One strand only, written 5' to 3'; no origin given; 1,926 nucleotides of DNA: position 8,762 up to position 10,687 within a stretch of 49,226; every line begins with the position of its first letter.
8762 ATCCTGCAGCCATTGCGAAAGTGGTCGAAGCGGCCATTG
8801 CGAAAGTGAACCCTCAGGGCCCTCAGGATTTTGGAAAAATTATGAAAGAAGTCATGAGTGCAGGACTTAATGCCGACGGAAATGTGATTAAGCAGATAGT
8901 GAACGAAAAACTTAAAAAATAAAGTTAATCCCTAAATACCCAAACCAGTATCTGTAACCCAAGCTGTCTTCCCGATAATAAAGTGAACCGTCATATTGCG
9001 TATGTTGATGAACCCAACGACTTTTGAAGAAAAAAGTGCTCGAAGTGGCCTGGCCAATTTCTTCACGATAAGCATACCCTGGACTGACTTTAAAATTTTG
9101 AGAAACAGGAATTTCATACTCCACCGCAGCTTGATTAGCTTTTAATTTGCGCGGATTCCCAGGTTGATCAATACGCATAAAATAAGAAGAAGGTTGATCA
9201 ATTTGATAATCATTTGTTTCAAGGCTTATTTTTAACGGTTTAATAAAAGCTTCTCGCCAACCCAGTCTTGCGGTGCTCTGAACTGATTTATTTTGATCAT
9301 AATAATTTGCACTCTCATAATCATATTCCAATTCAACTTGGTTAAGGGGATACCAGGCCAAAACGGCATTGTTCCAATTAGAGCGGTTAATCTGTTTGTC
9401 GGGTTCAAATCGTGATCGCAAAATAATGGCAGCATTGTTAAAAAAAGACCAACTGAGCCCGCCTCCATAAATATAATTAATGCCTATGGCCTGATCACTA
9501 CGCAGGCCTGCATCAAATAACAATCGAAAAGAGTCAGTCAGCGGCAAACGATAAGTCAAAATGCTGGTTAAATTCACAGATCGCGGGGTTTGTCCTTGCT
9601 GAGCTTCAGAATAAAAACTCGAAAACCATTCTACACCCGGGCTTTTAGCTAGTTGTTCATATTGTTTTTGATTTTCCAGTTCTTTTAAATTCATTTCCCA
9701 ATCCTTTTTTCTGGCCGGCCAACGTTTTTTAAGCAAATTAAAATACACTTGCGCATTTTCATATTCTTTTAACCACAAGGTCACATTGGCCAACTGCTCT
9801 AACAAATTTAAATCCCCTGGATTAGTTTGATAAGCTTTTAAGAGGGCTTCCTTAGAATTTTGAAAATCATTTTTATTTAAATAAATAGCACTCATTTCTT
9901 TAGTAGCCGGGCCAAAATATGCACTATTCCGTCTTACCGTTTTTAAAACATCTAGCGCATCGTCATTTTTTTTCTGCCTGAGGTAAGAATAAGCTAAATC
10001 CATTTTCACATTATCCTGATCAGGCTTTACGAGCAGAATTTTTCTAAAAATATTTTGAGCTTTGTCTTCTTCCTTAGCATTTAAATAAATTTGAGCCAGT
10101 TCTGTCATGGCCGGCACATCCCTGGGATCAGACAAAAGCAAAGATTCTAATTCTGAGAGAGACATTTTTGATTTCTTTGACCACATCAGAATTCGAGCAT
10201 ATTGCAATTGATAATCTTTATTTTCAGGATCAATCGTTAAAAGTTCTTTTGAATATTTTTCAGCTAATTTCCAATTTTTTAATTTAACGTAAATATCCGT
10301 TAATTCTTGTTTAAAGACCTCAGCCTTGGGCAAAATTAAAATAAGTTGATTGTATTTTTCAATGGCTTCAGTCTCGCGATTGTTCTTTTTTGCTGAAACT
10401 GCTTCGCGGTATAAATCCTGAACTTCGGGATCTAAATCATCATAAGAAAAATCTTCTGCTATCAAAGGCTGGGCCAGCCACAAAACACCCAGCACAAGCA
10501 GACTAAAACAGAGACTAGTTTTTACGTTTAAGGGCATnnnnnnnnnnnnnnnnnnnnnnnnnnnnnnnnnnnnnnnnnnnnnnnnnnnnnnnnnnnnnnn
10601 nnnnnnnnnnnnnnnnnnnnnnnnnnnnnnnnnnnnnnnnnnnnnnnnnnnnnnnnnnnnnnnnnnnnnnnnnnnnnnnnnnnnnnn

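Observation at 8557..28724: Apparently perfect 10,084-bp head-to-tail tandem duplication of a whole exopolysaccharide locus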

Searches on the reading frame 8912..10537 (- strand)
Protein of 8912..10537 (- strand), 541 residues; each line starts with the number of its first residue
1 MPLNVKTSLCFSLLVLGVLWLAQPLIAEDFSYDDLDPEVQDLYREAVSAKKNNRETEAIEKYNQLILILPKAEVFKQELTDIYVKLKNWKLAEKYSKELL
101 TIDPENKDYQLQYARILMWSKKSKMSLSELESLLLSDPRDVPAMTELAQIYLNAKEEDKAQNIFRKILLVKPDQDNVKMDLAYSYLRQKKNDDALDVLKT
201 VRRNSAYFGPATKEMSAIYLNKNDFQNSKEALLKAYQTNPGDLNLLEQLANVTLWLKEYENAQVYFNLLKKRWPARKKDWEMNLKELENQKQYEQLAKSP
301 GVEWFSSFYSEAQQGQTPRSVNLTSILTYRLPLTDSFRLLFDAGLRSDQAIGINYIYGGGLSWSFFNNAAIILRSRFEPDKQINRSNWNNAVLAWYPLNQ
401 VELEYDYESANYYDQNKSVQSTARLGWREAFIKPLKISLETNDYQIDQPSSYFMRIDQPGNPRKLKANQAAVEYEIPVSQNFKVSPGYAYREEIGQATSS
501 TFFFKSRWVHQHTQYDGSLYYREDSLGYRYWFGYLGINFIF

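Call 5: search_protein_families(library=pfam, proteins=[window:8912-10537:-], max_evalue=0.01)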
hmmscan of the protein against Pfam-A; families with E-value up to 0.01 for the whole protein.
window:8912-10537:- (541 aa): 17 families
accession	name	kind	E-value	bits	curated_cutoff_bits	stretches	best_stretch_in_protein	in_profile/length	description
PF14559.12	TPR_19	-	2.7e-16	60.1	25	2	128-178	12-62/68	Tetratricopeptide repeat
PF07719.23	TPR_2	-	1.1e-11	44.3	27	0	42-71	4-33/34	Tetratricopeptide repeat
PF13428.12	TPR_14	-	8.4e-11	41.9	23.5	0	78-116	6-44/44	Tetratricopeptide repeat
PF23914.1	TPR_CcmH_CycH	-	2.6e-10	40.8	42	1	79-176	56-156/158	Cytochrome c-type biogenesis protein H TPR domain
PF25058.1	ARM_TT21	-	4.5e-09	36.9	27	2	171-223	90-142/155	Tetratricopeptide repeat protein 21 ARM repeat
PF13181.12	TPR_8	-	9.8e-08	32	25.7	0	143-173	3-33/34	Tetratricopeptide repeat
PF13174.12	TPR_6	-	4e-07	30.7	26.3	0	181-203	6-28/33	Tetratricopeptide repeat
PF24575.1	TPR_Slam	-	3.2e-06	28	35.2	0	144-196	48-102/104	Surface lipoprotein assembly modifier, N-terminal TPR repeats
PF14561.12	TPR_20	-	6.7e-06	26.8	25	0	123-164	4-45/90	Tetratricopeptide repeat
PF13431.12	TPR_17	-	2e-05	24.9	24.4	0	134-161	6-33/34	Tetratricopeptide repeat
PF12895.13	ANAPC3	-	2.6e-05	24.8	27.2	1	134-200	15-81/82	Anaphase-promoting complex, cyclosome, subunit 3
PF25063.1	ARM_TT21_C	-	3.5e-05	24.2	35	1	94-240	4-160/209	Tetratricopeptide repeat protein 21 C-terminal ARM domain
PF13424.12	TPR_12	-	7.4e-05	23.3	30.1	0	179-210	7-39/77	Tetratricopeptide repeat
PF13432.12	TPR_16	-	9.8e-05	23.2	32.7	0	147-205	3-61/65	Tetratricopeptide repeat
PF00515.34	TPR_1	-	0.00013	22.1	27.8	0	143-173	3-33/34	Tetratricopeptide repeat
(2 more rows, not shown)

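Call 7: find_encoding_contigs(protein=window:8912-10537:-, flank=10000, max_places=10)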
Protein window:8912-10537:- (541 aa): 18 contigs read that carry it; 10 places shown.
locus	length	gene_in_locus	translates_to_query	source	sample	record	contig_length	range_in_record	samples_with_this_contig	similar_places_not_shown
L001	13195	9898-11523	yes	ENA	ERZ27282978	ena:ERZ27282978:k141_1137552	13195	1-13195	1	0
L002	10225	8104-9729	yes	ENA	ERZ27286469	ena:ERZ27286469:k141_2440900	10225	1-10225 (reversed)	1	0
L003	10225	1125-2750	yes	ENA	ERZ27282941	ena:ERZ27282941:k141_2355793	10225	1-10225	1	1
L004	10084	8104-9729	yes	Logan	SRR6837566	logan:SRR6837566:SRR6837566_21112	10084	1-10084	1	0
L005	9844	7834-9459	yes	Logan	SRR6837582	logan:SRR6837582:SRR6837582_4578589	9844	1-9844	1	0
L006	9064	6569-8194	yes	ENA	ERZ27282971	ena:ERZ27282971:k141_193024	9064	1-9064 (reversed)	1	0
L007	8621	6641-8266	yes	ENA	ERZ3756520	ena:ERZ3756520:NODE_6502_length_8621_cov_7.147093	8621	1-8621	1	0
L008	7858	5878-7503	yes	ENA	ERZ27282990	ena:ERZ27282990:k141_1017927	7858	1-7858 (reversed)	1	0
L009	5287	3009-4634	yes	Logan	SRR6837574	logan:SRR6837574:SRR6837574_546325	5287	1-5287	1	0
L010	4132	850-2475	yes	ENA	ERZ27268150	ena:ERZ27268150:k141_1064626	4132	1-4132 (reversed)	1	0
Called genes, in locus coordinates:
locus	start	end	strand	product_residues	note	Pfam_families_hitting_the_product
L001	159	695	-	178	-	PF00575:S1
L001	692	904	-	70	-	PF04977:DivIC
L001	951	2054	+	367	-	PF03692:CxxCxxCC (weak), PF00515:TPR_1 (weak), PF07719:TPR_2 (weak), PF13414:TPR_11 (weak), PF13432:TPR_16 (weak), PF14559:TPR_19 (weak), PF00515:TPR_1 (weak), PF13181:TPR_8 (weak), +4 more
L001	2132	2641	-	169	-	-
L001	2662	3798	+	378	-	PF01270:Glyco_hydro_8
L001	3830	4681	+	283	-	PF00990:GGDEF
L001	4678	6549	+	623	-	PF10096:DUF2334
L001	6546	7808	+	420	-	PF03142:Chitin_synth_2 (faint), PF13506:Glyco_transf_21, PF00535:Glycos_transf_2, PF10111:Glyco_tranf_2_2, PF13641:Glyco_tranf_2_3, PF13632:Glyco_trans_2_3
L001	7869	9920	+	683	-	PF03170:CBM_BcsB_1st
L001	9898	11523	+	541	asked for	PF24575:TPR_Slam (faint), PF07719:TPR_2 (faint), PF13174:TPR_6 (faint), PF13181:TPR_8 (faint), PF13428:TPR_14 (faint), PF14559:TPR_19 (faint), PF25058:ARM_TT21 (faint), PF23914:TPR_CcmH_CycH (weak), +2 more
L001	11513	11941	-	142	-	PF09424:YqeY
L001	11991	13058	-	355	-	PF00142:Fer4_NifH (weak), PF01656:CbiA, PF06564:CBP_BcsQ, PF09140:MipZ (faint), PF10609:ParA (weak), PF13614:AAA_31, PF02922:CBM_48 (weak), PF16561:AMPK1_CBM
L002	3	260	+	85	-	?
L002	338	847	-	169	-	-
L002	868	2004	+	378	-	PF01270:Glyco_hydro_8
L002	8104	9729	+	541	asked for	PF24575:TPR_Slam (faint), PF07719:TPR_2 (faint), PF13174:TPR_6 (faint), PF13181:TPR_8 (faint), PF13428:TPR_14 (faint), PF14559:TPR_19 (faint), PF25058:ARM_TT21 (faint), PF23914:TPR_CcmH_CycH (weak), +2 more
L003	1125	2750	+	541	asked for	PF24575:TPR_Slam (faint), PF07719:TPR_2 (faint), PF13174:TPR_6 (faint), PF13181:TPR_8 (faint), PF13428:TPR_14 (faint), PF14559:TPR_19 (faint), PF25058:ARM_TT21 (faint), PF23914:TPR_CcmH_CycH (weak), +2 more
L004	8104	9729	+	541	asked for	PF24575:TPR_Slam (faint), PF07719:TPR_2 (faint), PF13174:TPR_6 (faint), PF13181:TPR_8 (faint), PF13428:TPR_14 (faint), PF14559:TPR_19 (faint), PF25058:ARM_TT21 (faint), PF23914:TPR_CcmH_CycH (weak), +2 more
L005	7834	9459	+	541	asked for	PF24575:TPR_Slam (faint), PF07719:TPR_2 (faint), PF13174:TPR_6 (faint), PF13181:TPR_8 (faint), PF13428:TPR_14 (faint), PF14559:TPR_19 (faint), PF25058:ARM_TT21 (faint), PF23914:TPR_CcmH_CycH (weak), +2 more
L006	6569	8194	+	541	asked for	PF24575:TPR_Slam (faint), PF07719:TPR_2 (faint), PF13174:TPR_6 (faint), PF13181:TPR_8 (faint), PF13428:TPR_14 (faint), PF14559:TPR_19 (faint), PF25058:ARM_TT21 (faint), PF23914:TPR_CcmH_CycH (weak), +2 more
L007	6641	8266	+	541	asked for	PF24575:TPR_Slam (faint), PF07719:TPR_2 (faint), PF13174:TPR_6 (faint), PF13181:TPR_8 (faint), PF13428:TPR_14 (faint), PF14559:TPR_19 (faint), PF25058:ARM_TT21 (faint), PF23914:TPR_CcmH_CycH (weak), +2 more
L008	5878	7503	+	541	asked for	PF24575:TPR_Slam (faint), PF07719:TPR_2 (faint), PF13174:TPR_6 (faint), PF13181:TPR_8 (faint), PF13428:TPR_14 (faint), PF14559:TPR_19 (faint), PF25058:ARM_TT21 (faint), PF23914:TPR_CcmH_CycH (weak), +2 more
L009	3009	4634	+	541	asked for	PF24575:TPR_Slam (faint), PF07719:TPR_2 (faint), PF13174:TPR_6 (faint), PF13181:TPR_8 (faint), PF13428:TPR_14 (faint), PF14559:TPR_19 (faint), PF25058:ARM_TT21 (faint), PF23914:TPR_CcmH_CycH (weak), +2 more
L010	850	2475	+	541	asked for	PF24575:TPR_Slam (faint), PF07719:TPR_2 (faint), PF13174:TPR_6 (faint), PF13181:TPR_8 (faint), PF13428:TPR_14 (faint), PF14559:TPR_19 (faint), PF25058:ARM_TT21 (faint), PF23914:TPR_CcmH_CycH (weak), +2 more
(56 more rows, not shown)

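Call 11: find_related_loci(query=window:8912-10537:-, collection=genome_contigs, flank=10000)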
Query window:8912-10537:- (541 aa) in genome_contigs; peptide patterns used: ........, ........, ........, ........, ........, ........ (x = any residue, [..] = any of these).
82 stretches matched a pattern; 6 encode a relative of the query (tblastn E <= 1e-3); 6 distinct loci.
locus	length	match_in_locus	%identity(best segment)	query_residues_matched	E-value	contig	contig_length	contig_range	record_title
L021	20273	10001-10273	30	51-141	7e-6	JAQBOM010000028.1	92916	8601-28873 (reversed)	MAG: Mucilaginibacter sp. isolate RYN_320 scaffold_876300, whole genome shotgun sequence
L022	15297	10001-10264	30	51-138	1e-5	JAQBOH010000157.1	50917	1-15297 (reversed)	MAG: Mucilaginibacter sp. isolate RYN_315 scaffold_1129865, whole genome shotgun sequence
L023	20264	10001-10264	30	51-138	1e-5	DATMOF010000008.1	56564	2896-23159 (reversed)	MAG TPA_asm: Mucilaginibacter sp. isolate SMAG_U12869 k141_2979468, whole genome shotgun sequence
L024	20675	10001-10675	23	37-252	1e-4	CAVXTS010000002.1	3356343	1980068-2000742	MAG: uncultured Acidobacteriaceae bacterium isolate MFD05512.bin.1.151 genome assembly, contig: contig_4303, whole genom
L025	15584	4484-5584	23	9-201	7e-5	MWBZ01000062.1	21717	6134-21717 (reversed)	MAG: bacterium ADurb.Bin243 isolate ADurb.Bin243 BWY32_contig000062, whole genome shotgun sequence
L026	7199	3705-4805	23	9-201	2e-4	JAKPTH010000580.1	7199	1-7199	MAG: bacterium isolate JPNA_metabat.86 k141_520032, whole genome shotgun sequence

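Call 24: find_related_loci(query=window:8912-10537:-, collection=metagenome_contigs, flank=10000)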
Query window:8912-10537:- (541 aa) in metagenome_contigs; peptide patterns used: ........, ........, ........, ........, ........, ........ (x = any residue, [..] = any of these).
162 stretches matched a pattern; 2 encode a relative of the query (tblastn E <= 1e-3); 2 distinct loci.
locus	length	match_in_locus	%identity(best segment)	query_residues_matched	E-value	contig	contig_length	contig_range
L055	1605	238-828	30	1-139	1e-7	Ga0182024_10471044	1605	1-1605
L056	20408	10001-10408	29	9-146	2e-6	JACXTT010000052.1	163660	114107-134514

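Call 28: list_cluster_members(proteins=[P0121, window:8912-10537:-, window:45050-46270:-])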
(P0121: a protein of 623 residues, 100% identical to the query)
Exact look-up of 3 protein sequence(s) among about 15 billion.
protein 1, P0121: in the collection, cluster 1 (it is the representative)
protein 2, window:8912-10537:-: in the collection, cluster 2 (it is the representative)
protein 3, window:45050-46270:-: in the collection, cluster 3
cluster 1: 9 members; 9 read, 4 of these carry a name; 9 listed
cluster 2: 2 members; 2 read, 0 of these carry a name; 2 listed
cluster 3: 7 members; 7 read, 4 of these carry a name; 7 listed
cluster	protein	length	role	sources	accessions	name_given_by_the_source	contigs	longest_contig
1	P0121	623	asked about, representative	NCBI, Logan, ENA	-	-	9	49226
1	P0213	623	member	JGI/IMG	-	uncharacterized protein YdaL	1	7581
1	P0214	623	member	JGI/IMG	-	uncharacterized protein YdaL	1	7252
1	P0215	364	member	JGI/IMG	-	hypothetical protein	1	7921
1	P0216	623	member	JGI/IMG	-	uncharacterized protein YdaL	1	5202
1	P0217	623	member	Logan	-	-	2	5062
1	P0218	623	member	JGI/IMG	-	-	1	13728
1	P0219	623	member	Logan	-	-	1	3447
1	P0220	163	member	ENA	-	-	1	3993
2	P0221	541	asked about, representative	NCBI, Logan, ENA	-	-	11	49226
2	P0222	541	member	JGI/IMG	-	-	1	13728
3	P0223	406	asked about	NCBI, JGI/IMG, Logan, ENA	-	3,4-dihydroxy 2-butanone 4-phosphate synthase/GTP cyclohydrolase II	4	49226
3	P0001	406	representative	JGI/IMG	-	-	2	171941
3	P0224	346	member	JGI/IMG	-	3,4-dihydroxy 2-butanone 4-phosphate synthase/GTP cyclohydrolase II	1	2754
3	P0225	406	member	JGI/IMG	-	3,4-dihydroxy 2-butanone 4-phosphate synthase/GTP cyclohydrolase II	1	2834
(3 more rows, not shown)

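Call 38: search_protein_families(library=ncbifam, proteins=[window:8912-10537:-], max_evalue=0.001)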
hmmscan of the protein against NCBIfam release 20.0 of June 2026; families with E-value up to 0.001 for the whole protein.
window:8912-10537:- (541 aa): 13 families
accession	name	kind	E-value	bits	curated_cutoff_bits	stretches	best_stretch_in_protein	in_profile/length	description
TIGR02917.1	PEP_TPR_lipo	equivalog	1.2e-15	56.5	312.2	1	51-271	477-697/899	XrtA/PEP-CTERM system TPR-repeat protein PrsT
NF040959.1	MamA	equivalog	3.2e-10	39.8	200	1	126-203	56-133/204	magnetosome protein MamA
NF047371.1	FlcA_CTERM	equivalog_domain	2.5e-08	32.9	300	2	215-294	479-557/646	periplasmic flagellar collar protein FlcA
NF052415.1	T3SS_chap_SctY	equivalog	3.5e-08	33.9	70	1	142-203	7-68/106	type III secretion apparatus assembly chaperone SctY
TIGR03939.1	PGA_TPR_OMP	equivalog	6.5e-08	31.2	366.65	0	147-206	316-377/800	poly-beta-1,6 N-acetyl-D-glucosamine export porin PgaA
NF008756.0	PRK11788.1-4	equivalog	2.3e-07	30.2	474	1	62-241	130-314/389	lipopolysaccharide assembly protein LapB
TIGR02521.1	type_IV_pilW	equivalog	1.2e-06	28.3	154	1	123-278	47-204/234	type IV pilus biogenesis/stability protein PilW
NF052400.1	M48_BAM_BepA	equivalog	2.7e-06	26.4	570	1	42-162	310-430/483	beta-barrel assembly-enhancing protease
TIGR02552.1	LcrH_SycD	equivalog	6.7e-06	25.9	104.8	0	133-203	44-114/136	SycD/LcrH family type III secretion system chaperone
NF033920.0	C39_PA2778_fam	equivalog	1.6e-05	24.4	150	0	124-200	173-249/255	PA2778 family cysteine peptidase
NF007468.0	PRK10049.1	equivalog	1.6e-05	23.3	1043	1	83-203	111-230/817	poly-beta-1,6 N-acetyl-D-glucosamine export porin PgaA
NF033762.1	social_mot_Tgl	equivalog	5.3e-05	22.7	225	1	126-241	50-168/252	social motility TPR repeat lipoprotein Tgl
NF008757.0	PRK11788.1-5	equivalog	0.00066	18.9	363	0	140-268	106-239/388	lipopolysaccharide assembly protein LapB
